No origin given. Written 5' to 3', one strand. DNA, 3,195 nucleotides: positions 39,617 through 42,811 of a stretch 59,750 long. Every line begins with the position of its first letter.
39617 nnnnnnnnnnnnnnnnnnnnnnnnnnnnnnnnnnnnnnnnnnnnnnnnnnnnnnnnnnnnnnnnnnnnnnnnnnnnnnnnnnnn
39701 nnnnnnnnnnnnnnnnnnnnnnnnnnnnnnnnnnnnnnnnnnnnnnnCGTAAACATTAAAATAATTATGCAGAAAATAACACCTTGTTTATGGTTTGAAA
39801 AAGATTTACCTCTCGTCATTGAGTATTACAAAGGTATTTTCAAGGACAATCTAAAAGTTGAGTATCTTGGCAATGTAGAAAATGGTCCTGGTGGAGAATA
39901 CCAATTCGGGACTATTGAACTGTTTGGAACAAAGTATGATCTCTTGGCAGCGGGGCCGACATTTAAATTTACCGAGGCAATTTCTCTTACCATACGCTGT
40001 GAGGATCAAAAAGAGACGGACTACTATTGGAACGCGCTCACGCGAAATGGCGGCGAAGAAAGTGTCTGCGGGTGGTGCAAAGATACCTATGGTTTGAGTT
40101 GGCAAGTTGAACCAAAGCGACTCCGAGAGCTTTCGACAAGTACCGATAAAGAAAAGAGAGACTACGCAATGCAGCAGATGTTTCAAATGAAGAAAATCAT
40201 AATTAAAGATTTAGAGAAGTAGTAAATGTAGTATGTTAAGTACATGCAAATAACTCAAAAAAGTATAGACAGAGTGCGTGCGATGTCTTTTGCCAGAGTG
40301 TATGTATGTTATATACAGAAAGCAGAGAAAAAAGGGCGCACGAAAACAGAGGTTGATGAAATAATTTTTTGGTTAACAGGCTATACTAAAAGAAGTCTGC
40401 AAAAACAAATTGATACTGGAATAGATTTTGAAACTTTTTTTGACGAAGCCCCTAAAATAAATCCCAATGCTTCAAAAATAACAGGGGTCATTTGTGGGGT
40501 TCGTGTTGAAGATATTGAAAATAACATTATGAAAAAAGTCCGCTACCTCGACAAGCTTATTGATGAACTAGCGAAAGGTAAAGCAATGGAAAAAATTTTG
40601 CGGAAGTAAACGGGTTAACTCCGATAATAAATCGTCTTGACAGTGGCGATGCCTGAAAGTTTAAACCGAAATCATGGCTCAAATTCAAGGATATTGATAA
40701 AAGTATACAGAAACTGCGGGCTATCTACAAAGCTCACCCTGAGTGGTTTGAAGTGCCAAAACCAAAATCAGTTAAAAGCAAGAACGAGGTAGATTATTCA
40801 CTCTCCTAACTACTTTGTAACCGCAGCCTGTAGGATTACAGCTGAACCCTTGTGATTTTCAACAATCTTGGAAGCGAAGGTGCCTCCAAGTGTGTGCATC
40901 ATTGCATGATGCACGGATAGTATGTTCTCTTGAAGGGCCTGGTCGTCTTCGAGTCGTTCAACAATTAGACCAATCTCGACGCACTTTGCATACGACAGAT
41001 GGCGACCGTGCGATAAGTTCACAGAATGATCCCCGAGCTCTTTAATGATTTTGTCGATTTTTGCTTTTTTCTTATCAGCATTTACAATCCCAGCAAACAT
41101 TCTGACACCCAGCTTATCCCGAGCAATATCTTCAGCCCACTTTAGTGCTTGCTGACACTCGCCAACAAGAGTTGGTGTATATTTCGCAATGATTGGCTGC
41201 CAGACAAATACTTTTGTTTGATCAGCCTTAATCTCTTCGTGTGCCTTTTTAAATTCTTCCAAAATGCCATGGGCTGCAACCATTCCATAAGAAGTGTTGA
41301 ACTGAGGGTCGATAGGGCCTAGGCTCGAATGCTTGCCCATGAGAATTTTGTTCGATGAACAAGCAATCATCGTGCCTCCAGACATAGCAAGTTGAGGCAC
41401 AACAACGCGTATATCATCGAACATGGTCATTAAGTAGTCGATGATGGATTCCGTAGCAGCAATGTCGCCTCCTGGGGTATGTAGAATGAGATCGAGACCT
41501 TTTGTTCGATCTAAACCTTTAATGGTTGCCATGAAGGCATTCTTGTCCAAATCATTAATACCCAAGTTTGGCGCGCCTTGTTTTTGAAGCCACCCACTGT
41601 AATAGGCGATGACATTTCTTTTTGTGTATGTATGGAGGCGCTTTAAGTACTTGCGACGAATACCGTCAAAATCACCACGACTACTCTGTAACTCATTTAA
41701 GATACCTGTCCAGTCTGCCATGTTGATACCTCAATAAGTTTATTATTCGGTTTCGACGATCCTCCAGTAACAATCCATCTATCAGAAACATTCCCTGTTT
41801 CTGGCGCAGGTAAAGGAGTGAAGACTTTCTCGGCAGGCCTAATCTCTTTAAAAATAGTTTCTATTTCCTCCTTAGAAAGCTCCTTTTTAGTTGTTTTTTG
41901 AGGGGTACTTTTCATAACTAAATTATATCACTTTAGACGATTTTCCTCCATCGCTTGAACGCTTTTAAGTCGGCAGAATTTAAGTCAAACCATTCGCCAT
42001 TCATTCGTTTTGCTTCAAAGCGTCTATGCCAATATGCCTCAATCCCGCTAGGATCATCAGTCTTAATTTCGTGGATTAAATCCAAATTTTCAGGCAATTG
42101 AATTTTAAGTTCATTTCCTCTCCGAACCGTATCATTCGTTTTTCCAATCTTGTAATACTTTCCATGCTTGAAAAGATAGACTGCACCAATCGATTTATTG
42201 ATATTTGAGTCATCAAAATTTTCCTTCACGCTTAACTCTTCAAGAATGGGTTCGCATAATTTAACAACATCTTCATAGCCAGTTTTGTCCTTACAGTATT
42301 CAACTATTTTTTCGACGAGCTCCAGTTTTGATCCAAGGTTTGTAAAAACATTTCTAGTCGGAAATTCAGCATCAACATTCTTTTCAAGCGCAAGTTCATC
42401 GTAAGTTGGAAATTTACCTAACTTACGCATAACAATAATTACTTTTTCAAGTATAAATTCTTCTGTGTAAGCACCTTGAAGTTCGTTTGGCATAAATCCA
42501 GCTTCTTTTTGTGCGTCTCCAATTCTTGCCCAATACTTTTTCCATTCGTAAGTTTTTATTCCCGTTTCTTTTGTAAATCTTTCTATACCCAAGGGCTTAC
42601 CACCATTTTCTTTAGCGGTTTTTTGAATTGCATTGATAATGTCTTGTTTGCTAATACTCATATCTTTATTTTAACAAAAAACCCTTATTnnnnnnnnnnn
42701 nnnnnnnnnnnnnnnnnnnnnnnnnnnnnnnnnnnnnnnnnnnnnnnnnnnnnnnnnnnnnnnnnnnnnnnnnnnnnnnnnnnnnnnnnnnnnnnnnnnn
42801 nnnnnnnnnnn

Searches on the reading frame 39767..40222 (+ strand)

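Call 38: search_protein_families(library=pfam, proteins=[window:39767-40222:+], max_evalue=0.001)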
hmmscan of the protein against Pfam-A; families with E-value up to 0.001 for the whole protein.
window:39767-40222:+ (151 aa): 1 family
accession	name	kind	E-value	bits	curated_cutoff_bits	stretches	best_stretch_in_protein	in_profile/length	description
PF06983.19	3-dmu-9_3-mt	-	1.4e-31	109.8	24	1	2-114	1-115/116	3-demethylubiquinone-9 3-methyltransferase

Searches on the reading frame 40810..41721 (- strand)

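Call 8: search_protein_families(library=pfam, proteins=[window:40810-41721:-], max_evalue=0.001)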
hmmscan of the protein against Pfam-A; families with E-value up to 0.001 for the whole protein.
window:40810-41721:- (303 aa): 3 families
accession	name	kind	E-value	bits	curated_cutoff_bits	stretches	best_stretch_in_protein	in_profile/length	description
PF01972.22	SDH_protease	-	1.7e-20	73.6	31.3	1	59-173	77-187/286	ClpP-like SDH-type serine proteinase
PF25145.1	NfeD1b_N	-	2.3e-05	24.5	40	1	79-136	37-94/189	NfeD1b, N-terminal domain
PF00574.28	CLP_protease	-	0.00012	22.4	20.2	1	66-125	39-98/182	Clp protease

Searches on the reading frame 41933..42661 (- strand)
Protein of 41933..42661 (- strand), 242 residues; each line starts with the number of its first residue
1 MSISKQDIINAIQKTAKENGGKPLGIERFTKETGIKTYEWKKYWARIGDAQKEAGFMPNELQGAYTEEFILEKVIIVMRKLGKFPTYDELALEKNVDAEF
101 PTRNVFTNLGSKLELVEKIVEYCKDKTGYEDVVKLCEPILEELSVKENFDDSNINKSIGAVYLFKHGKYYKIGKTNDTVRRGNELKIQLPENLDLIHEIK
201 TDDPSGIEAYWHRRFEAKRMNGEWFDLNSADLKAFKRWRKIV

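Call 8: search_protein_families(library=pfam, proteins=[window:41933-42661:-], max_evalue=0.001)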
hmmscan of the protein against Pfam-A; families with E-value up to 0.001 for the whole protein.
window:41933-42661:- (242 aa): 2 families
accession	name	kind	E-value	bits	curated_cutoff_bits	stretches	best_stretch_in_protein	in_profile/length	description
PF13455.12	MUG113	-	2.2e-17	63.8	22.3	1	170-237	1-72/73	Meiotically up-regulated gene 113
PF10544.15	T5orf172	-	2.4e-07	31.6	20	1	160-238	2-99/101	T5orf172 domain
